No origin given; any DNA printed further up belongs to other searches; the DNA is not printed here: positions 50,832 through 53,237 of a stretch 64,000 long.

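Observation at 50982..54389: Cargo of the largest segment: a 701-aa tandem-duplicated-domain protein, a DUF1360 protein and an anchored secreted protein with no recognisable function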

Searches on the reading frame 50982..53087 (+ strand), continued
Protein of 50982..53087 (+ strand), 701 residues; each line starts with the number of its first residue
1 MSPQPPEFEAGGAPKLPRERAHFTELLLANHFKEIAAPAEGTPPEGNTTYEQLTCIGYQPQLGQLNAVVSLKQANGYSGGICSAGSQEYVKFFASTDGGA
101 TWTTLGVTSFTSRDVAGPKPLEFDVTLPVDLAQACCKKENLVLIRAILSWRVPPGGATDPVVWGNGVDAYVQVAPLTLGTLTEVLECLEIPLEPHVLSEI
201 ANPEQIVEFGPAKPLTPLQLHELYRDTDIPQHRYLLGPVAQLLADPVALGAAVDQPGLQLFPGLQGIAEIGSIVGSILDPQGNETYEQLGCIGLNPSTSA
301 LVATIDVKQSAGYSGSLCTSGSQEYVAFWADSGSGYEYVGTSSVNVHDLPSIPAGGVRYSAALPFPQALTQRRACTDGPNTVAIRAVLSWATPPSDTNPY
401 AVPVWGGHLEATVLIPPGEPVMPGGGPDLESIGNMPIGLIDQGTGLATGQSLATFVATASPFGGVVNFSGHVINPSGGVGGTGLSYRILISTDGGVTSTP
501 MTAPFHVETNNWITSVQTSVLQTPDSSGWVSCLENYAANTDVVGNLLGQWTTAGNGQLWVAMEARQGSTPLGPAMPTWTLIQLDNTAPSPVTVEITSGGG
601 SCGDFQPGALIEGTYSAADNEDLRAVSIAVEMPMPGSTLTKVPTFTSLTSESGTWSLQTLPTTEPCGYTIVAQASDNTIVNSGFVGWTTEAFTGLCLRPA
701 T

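Call 43: search_protein_families(library=pfam, proteins=[L053:12238-12591:+, L053:12588-12821:+, L053:12818-13657:+, L053:13718-14434:+, L053:14592-15434:+, L053:15191-17935:+, L053:18189-20357:+, L004:12670-13536:-, L004:8999-9913:-, L053:8551-9690:-], max_evalue=0.01)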
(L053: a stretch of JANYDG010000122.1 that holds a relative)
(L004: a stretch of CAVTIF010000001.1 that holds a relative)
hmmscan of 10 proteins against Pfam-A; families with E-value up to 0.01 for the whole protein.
L053:12238-12591:+ (117 aa): 1 family
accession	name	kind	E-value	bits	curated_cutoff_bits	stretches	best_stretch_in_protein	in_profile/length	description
PF07098.16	DUF1360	-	8e-05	23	21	1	45-97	51-100/102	Protein of unknown function (DUF1360)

L053:12588-12821:+ (77 aa): 0 families

L053:12818-13657:+ (279 aa): 2 families
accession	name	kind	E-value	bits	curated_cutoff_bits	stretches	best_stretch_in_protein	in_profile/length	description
PF04542.20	Sigma70_r2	-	7.6e-06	26.1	24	1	118-175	13-69/71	Sigma-70 region 2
PF08281.18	Sigma70_r4_2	-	0.0065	16.5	25.7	0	206-255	2-51/54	Sigma-70, region 4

L053:13718-14434:+ (238 aa): 1 family
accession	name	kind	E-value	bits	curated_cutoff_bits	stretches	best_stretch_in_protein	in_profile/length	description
PF13490.11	zf-HC2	-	0.00016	22.1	22.2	1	14-39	10-35/35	Putative zinc-finger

L053:14592-15434:+ (280 aa): 0 families

L053:15191-17935:+ (914 aa): 17 families
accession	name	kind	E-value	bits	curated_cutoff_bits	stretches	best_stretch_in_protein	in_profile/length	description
PF12770.12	CHAT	-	1e-47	163.4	24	1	629-911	4-287/289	CHAT domain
PF13424.12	TPR_12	-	1.8e-22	79.7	30.1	3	258-326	4-74/77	Tetratricopeptide repeat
PF07719.23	TPR_2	-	3.5e-12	45.9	27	0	340-368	4-32/34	Tetratricopeptide repeat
PF17874.7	TPR_MalT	-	4.3e-10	39.8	45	2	300-444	43-188/336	MalT-like TPR region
PF13176.12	TPR_7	-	2.5e-09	36.9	27.9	0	302-322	4-24/36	Tetratricopeptide repeat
PF13374.12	TPR_10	-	1.3e-08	35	27.5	0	338-371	3-36/42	Tetratricopeptide repeat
PF00515.34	TPR_1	-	3.3e-08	33.4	27.8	0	302-317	6-21/34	Tetratricopeptide repeat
PF13181.12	TPR_8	-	4.5e-08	33.1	25.7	0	299-316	3-20/34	Tetratricopeptide repeat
PF20308.4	TPR-S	-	0.00014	22.8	27.6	0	273-368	2-90/102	Tetratricopeptide Repeats-Sensor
PF10602.15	RPN7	-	0.00032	20.9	29.6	0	272-340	11-80/174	26S proteasome subunit RPN7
PF13428.12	TPR_14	-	0.0014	19.6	23.5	0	459-489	5-35/44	Tetratricopeptide repeat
PF13414.12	TPR_11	-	0.0031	17.6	26.8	0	352-367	9-24/42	TPR repeat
PF12895.13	ANAPC3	-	0.004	17.9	27.2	0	357-400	36-79/82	Anaphase-promoting complex, cyclosome, subunit 3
PF12968.13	DUF3856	-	0.0053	17.2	27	0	334-375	7-47/143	Domain of Unknown Function (DUF3856)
PF14559.12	TPR_19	-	0.0065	17.2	25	0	268-325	2-53/68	Tetratricopeptide repeat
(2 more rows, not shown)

L053:18189-20357:+ (722 aa): 1 family
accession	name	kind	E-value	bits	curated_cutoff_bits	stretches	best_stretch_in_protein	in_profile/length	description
PF02321.23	OEP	-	7e-29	101.4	22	3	542-678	46-186/187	Outer membrane efflux protein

L004:12670-13536:- (288 aa): 1 family
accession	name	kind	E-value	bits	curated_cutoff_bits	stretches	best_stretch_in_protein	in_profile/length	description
PF05050.19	Methyltransf_21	-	1.7e-20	74.3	22.7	1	85-241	1-172/173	Methyltransferase FkbM domain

L004:8999-9913:- (304 aa): 0 families

L053:8551-9690:- (379 aa): 0 families

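Call 44: find_related_loci(query=A1, collection=viral_contigs, flank=10000)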
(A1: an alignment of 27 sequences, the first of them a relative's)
Query A1 (701 aa) in viral_contigs; peptide patterns used: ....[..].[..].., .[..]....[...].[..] (x = any residue, [..] = any of these).
229 stretches matched a pattern, but none encodes a relative of the query by tblastn (E <= 1e-3).

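Call 54: search_protein_families(library=pfam, proteins=[P0039, P0063, P0099, P0113], max_evalue=1)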
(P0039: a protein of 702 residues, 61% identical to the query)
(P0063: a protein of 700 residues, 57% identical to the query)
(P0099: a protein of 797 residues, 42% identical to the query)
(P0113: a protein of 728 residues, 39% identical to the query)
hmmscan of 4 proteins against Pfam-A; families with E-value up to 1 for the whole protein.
P0039 (702 aa): 2 families
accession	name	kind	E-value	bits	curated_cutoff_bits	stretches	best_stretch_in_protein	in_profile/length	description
PF02012.26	BNR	-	0.21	12.2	27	0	98-107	2-11/12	BNR/Asp-box repeat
PF02325.22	YGGT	-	0.62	10.9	27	0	145-163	10-26/70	YGGT family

P0063 (700 aa): 0 families

P0099 (797 aa): 2 families
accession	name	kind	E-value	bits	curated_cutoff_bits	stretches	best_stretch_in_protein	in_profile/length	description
PF02012.26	BNR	-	0.1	13.1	27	1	136-146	1-11/12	BNR/Asp-box repeat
PF15902.12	Sortilin-Vps10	-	0.2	10.9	33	0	133-147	377-391/446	Sortilin, neurotensin receptor 3,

P0113 (728 aa): 1 family
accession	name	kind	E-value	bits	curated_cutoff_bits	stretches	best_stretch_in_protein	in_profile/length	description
PF20009.4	GEVED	-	0.22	12.8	24.4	0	338-355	2-16/78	GEVED domain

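Call 63: search_protein_families(library=pfam, proteins=[L045:7109-9397:+, L012:6162-8462:+, L043:7253-8365:-, L043:8663-9094:+, L043:12427-12972:-, L043:13047-14453:-, L012:12350-12940:+, L012:12882-13592:+, L012:13729-15507:+, L045:12996-13823:+], max_evalue=0.001)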
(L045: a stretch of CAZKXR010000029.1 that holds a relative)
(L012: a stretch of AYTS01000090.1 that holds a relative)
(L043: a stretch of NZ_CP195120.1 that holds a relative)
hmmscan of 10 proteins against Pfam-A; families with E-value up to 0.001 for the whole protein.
L045:7109-9397:+ (762 aa): 0 families

L012:6162-8462:+ (766 aa): 2 families
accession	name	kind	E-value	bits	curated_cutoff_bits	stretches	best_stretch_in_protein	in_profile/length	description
PF05359.17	DUF748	-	3e-19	69.1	50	1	2-310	15-278/1037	Domain of Unknown Function (DUF748)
PF05170.20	AsmA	-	5e-19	69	29.8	1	2-133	5-136/607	AsmA family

L043:7253-8365:- (370 aa): 0 families

L043:8663-9094:+ (143 aa): 0 families

L043:12427-12972:- (181 aa): 3 families
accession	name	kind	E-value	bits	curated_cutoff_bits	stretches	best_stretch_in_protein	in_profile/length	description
PF19631.4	Trypco2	-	8.7e-11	42.4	24.2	1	10-86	2-78/78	Trypsin-co-occurring domain 2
PF24393.1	Pepco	-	5.6e-05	24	27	1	96-160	46-108/112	Pepco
PF02001.22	DUF134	-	0.00031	21.7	27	1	74-143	27-96/98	Protein of unknown function DUF134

L043:13047-14453:- (468 aa): 25 families
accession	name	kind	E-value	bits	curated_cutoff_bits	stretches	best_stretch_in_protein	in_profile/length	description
PF00515.34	TPR_1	-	7.3e-45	149.5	27.8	4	411-444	1-34/34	Tetratricopeptide repeat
PF07719.23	TPR_2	-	2.8e-42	139.8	27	5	345-376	3-34/34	Tetratricopeptide repeat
PF13181.12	TPR_8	-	2.9e-33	111.6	25.7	2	412-443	2-33/34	Tetratricopeptide repeat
PF13432.12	TPR_16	-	2e-30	105.3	32.7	3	234-294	4-64/65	Tetratricopeptide repeat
PF13414.12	TPR_11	-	1.8e-28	98.4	26.8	2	357-385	8-36/42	TPR repeat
PF13431.12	TPR_17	-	1.7e-23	81.3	24.4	2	365-397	1-33/34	Tetratricopeptide repeat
PF13428.12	TPR_14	-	9e-20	69.6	23.5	1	234-268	8-42/44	Tetratricopeptide repeat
PF13424.12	TPR_12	-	1.7e-19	70.2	30.1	0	377-441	3-75/77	Tetratricopeptide repeat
PF14559.12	TPR_19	-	4.1e-17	62.7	25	1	241-301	5-65/68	Tetratricopeptide repeat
PF00082.27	Peptidase_S8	-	1.6e-15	57.7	21.8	1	51-201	1-176/288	Subtilase family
PF13371.12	TPR_9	-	3.7e-15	56.1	35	1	390-449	8-65/73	Tetratricopeptide repeat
PF13176.12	TPR_7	-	4e-15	55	27.9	0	346-376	2-34/36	Tetratricopeptide repeat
PF13174.12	TPR_6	-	5.8e-15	55.3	26.3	0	234-259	7-32/33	Tetratricopeptide repeat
PF12895.13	ANAPC3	-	2.2e-11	44.3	27.2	1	242-320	4-81/82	Anaphase-promoting complex, cyclosome, subunit 3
PF13374.12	TPR_10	-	1.5e-09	38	27.5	0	416-440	7-31/42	Tetratricopeptide repeat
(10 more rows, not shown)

L012:12350-12940:+ (196 aa): 2 families
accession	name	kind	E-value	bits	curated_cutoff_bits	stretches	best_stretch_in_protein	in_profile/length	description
PF12385.14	Peptidase_C70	-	3.9e-12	46.7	19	1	39-175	7-136/141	Papain-like cysteine protease AvrRpt2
PF13529.12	Peptidase_C39_2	-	5.3e-09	37.2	24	1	38-163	2-143/143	Peptidase_C39 like family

L012:12882-13592:+ (236 aa): 0 families

L012:13729-15507:+ (592 aa): 2 families
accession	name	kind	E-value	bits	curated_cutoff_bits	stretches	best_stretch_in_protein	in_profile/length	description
PF04055.27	Radical_SAM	-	6.5e-18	65.9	29.5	1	178-337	2-154/166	Radical SAM superfamily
PF02310.24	B12-binding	-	1.5e-17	63.9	32.1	1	11-119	12-118/121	B12 binding domain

L045:12996-13823:+ (275 aa): 1 family
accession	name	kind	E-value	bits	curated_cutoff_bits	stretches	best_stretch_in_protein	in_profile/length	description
PF01613.24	Flavin_Reduct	-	1e-23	84.6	27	1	12-134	28-151/153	Flavin reductase like domain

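Call 67: search_protein_families(library=padloc, proteins=[window:50982-53087:+, L053:14592-15434:+, L053:15191-17935:+], max_evalue=0.1)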
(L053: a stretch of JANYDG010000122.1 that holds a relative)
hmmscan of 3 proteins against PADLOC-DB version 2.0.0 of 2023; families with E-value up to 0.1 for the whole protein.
window:50982-53087:+ (701 aa): 0 families

L053:14592-15434:+ (280 aa): 0 families

L053:15191-17935:+ (914 aa): 2 families
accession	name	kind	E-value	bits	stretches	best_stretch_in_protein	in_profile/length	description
PDLC01169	TPR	-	2.6e-08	31.6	2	199-318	92-209/252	TPR repeats containing protein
PDLC04781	PDC-M71B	-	0.0052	13.6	0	292-392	378-476/515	-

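Call 85: search_protein_representatives(alignment_id=A1)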
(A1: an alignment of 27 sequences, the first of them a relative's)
Query: 27 sequences, 707 profile positions. Proteins with E-value up to 0.001 (for the whole library): 1411; up to 1e-10: 993; up to 1e-30: 531. The best 150 are listed.
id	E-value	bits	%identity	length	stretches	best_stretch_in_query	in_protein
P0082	0.0e+00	1021.1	-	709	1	1-704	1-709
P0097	1.3e-288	975.4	-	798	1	14-706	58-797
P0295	1.2e-268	909.5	-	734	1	9-705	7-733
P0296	9.6e-268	906.4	-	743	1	8-705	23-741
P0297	2.2e-261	885.4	-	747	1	13-705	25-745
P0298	1.3e-244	830.0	-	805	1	12-704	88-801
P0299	1.2e-243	826.8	-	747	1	10-704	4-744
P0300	2.8e-238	809.0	-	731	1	12-705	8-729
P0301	7.3e-237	804.4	-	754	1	14-705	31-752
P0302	2.8e-230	782.6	-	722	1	18-704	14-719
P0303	2.4e-225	766.3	-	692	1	13-706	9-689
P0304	2.1e-221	753.2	-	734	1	13-705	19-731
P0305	8.3e-221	751.3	-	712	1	11-705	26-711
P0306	2.5e-218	743.1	-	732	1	9-686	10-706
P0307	6.9e-218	741.6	-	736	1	8-706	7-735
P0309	5.8e-217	738.6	-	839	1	16-702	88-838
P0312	8.1e-209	711.7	-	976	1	14-704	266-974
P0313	9.4e-209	711.4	-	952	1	11-704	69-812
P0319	4.6e-201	686.0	-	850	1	17-704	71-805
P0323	2.2e-196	670.6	-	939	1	19-704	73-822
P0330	7.6e-190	648.9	-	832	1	10-702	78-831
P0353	1.7e-167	575.1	-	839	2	268-702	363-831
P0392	1.7e-146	505.7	-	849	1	19-705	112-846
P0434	9.9e-130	450.2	-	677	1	17-559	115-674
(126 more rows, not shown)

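Call 86: search_protein_families(library=pfam, proteins=[P0312, P0313, P0323, P0309, P0330, P0392, P0298, P0319, P0353, P0434], max_evalue=0.01)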
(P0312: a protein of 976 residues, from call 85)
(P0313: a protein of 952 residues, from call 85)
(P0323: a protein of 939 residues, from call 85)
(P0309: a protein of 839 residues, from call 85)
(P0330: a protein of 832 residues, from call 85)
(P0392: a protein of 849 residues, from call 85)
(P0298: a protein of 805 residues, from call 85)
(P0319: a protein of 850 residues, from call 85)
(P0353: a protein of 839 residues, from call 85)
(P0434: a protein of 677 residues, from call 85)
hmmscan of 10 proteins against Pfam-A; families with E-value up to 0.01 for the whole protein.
P0312 (976 aa): 0 families

P0313 (952 aa): 2 families
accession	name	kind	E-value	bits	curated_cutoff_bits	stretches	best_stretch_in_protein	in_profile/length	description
PF00932.25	LTD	-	6.3e-19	68.8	34.3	1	857-952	19-107/109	Lamin Tail Domain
PF01471.23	PG_binding_1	-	2.6e-09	37.6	23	1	9-64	2-57/57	Putative peptidoglycan binding domain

P0323 (939 aa): 2 families
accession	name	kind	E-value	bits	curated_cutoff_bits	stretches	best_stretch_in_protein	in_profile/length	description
PF00932.25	LTD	-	4.4e-22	79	34.3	1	841-935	16-103/109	Lamin Tail Domain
PF01471.23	PG_binding_1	-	7.7e-16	58.5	23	1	9-64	2-57/57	Putative peptidoglycan binding domain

P0309 (839 aa): 1 family
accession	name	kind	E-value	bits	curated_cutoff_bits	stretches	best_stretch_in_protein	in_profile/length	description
PF12836.13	HHH_3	-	2.3e-09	37.7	27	1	44-83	22-61/65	Helix-hairpin-helix motif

P0330 (832 aa): 0 families

P0392 (849 aa): 0 families

P0298 (805 aa): 2 families
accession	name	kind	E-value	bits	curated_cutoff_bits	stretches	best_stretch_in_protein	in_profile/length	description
PF12836.13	HHH_3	-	1e-05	26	27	1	47-85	22-60/65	Helix-hairpin-helix motif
PF20009.4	GEVED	-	0.003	18.8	24.4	0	172-253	1-74/78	GEVED domain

P0319 (850 aa): 1 family
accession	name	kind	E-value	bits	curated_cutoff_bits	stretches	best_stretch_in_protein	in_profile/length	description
PF01471.23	PG_binding_1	-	1.2e-16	61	23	1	9-64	2-57/57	Putative peptidoglycan binding domain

P0353 (839 aa): 2 families
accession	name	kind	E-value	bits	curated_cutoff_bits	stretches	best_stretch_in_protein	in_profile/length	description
PF01471.23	PG_binding_1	-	1e-17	64.5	23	1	8-64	1-57/57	Putative peptidoglycan binding domain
PF09374.15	PG_binding_3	-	0.00077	20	24.6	1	12-42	3-32/76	Predicted Peptidoglycan domain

P0434 (677 aa): 1 family
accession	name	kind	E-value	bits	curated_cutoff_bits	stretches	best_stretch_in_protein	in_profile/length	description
PF20009.4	GEVED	-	0.0073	17.5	24.4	0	194-215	1-22/78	GEVED domain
